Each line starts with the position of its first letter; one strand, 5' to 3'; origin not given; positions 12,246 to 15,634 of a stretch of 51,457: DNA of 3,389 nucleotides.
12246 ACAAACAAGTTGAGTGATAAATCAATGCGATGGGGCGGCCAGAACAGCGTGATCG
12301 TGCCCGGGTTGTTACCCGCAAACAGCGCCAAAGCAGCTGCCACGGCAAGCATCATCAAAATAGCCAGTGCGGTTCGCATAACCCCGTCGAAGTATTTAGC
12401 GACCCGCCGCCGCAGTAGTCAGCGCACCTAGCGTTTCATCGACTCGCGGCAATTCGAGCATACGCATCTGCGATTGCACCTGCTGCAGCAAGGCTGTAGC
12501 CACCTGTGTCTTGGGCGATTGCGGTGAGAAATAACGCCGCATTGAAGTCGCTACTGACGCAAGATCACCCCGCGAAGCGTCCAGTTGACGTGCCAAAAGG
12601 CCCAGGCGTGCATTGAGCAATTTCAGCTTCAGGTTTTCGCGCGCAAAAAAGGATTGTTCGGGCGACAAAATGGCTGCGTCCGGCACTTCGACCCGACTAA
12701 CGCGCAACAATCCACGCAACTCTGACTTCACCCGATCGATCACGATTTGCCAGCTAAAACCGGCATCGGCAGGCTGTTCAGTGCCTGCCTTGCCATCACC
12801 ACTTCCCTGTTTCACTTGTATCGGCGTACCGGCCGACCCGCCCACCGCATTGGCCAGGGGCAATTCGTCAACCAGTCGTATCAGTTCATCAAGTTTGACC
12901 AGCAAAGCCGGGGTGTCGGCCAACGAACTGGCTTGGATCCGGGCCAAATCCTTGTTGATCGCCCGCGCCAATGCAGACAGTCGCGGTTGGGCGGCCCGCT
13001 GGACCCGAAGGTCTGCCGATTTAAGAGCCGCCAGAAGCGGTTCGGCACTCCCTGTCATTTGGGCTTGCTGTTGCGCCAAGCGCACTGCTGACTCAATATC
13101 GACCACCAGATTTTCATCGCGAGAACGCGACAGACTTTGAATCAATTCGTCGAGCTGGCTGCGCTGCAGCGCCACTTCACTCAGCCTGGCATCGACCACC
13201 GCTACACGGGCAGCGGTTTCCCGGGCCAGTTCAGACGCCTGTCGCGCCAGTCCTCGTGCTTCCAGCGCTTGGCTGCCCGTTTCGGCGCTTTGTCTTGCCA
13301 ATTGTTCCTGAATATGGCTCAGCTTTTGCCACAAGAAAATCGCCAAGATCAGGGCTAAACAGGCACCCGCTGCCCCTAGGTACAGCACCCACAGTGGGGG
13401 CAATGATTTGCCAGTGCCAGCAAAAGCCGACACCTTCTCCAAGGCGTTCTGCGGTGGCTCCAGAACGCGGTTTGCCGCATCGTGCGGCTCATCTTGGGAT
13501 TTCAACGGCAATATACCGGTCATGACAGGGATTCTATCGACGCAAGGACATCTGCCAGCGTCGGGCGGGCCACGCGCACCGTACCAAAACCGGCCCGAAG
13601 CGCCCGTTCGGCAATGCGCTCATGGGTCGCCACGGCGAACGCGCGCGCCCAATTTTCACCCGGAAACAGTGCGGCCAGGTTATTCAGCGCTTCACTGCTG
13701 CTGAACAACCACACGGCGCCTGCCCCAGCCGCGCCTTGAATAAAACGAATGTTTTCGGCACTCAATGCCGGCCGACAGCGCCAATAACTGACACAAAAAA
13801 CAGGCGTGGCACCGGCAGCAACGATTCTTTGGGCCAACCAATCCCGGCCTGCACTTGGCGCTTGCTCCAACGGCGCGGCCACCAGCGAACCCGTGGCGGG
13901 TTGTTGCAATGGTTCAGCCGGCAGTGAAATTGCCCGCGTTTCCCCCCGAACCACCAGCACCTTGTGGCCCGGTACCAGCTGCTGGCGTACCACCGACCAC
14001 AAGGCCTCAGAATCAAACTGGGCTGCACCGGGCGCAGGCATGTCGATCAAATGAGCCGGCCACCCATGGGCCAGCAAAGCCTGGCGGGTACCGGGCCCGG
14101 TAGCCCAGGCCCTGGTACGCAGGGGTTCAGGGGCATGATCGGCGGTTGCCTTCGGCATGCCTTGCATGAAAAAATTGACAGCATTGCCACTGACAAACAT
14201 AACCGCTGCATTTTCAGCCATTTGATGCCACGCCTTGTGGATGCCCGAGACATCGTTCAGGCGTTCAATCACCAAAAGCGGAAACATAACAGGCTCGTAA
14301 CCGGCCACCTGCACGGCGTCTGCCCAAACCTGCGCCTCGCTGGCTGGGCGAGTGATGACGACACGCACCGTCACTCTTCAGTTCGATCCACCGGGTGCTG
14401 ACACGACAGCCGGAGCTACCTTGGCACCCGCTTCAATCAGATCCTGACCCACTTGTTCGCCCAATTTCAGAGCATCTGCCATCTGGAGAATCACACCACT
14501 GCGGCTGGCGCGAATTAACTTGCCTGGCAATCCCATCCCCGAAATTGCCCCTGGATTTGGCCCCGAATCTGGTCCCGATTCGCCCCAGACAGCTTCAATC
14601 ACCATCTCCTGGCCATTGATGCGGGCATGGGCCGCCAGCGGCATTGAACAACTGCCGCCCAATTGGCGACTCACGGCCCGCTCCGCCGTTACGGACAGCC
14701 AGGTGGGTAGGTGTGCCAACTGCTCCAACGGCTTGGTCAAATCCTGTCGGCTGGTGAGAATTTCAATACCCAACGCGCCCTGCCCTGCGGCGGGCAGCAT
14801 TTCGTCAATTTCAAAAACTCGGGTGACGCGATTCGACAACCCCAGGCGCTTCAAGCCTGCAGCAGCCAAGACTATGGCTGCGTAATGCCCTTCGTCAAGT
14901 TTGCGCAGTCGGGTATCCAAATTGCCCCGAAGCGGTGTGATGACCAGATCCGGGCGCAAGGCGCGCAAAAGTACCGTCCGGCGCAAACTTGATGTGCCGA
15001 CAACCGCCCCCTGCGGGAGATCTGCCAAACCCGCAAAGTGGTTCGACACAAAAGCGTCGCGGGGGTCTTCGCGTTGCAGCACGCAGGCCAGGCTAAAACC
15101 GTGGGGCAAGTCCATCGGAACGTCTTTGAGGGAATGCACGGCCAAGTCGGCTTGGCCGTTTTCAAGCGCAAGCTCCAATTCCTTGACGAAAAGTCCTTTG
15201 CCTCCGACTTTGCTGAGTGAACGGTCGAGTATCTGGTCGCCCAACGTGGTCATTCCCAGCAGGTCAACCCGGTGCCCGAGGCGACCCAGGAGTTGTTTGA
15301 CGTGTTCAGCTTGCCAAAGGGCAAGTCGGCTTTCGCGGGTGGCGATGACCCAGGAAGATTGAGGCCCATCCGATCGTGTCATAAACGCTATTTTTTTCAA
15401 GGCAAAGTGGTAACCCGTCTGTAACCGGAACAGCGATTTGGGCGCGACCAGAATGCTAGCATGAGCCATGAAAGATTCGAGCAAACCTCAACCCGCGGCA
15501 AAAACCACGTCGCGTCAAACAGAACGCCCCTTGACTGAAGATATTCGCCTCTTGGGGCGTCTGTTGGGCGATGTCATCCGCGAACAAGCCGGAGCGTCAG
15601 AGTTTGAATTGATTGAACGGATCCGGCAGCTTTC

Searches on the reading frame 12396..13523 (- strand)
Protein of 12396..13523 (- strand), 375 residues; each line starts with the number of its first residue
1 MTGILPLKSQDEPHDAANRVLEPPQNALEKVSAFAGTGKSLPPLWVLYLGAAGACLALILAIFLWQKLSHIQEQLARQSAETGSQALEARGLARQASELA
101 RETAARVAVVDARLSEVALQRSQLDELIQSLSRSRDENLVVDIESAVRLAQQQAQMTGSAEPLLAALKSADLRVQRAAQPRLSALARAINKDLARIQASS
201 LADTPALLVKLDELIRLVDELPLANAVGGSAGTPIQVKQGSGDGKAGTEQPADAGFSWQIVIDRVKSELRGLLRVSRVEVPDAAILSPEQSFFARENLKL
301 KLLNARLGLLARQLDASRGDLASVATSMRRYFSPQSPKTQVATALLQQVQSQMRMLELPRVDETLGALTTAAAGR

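Call 26: search_protein_families(library=pfam, proteins=[window:12396-13523:-], max_evalue=0.00001)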
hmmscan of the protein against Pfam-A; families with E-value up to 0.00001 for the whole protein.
window:12396-13523:- (375 aa): 1 family
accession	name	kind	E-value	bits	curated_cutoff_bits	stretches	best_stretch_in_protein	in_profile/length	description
PF04375.19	HemX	-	8.2e-29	101.3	25.9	1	135-370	2-227/236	HemX, putative uroporphyrinogen-III C-methyltransferase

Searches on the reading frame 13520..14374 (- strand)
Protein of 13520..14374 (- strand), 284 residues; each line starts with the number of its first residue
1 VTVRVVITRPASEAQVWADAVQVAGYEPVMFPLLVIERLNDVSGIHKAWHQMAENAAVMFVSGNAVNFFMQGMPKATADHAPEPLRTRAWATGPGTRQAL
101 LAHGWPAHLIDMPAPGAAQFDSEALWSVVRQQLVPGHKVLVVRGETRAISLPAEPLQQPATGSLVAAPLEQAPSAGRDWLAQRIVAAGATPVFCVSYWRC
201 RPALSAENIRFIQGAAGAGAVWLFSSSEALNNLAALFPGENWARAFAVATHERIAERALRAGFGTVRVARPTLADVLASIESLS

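Call 26: search_protein_families(library=pfam, proteins=[window:13520-14374:-], max_evalue=0.00001)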
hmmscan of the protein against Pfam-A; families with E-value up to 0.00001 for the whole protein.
window:13520-14374:- (284 aa): 1 family
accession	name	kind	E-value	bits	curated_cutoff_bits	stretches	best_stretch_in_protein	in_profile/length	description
PF02602.20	HEM4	-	2.1e-20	73.3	27.5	1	17-149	3-129/231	Uroporphyrinogen-III synthase HemD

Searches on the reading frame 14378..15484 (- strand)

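Call 27: search_protein_families(library=pfam, proteins=[window:14378-15484:-], max_evalue=0.00001)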
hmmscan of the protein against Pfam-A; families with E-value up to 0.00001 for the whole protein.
window:14378-15484:- (368 aa): 2 families
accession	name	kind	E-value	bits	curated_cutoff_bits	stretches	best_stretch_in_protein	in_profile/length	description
PF01379.25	Porphobil_deam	-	2.9e-82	275.7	22.1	1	46-249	2-205/207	Porphobilinogen deaminase, dipyromethane cofactor binding domain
PF03900.20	Porphobil_deamC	-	1.2e-08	35.6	26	1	262-298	1-37/74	Porphobilinogen deaminase, C-terminal domain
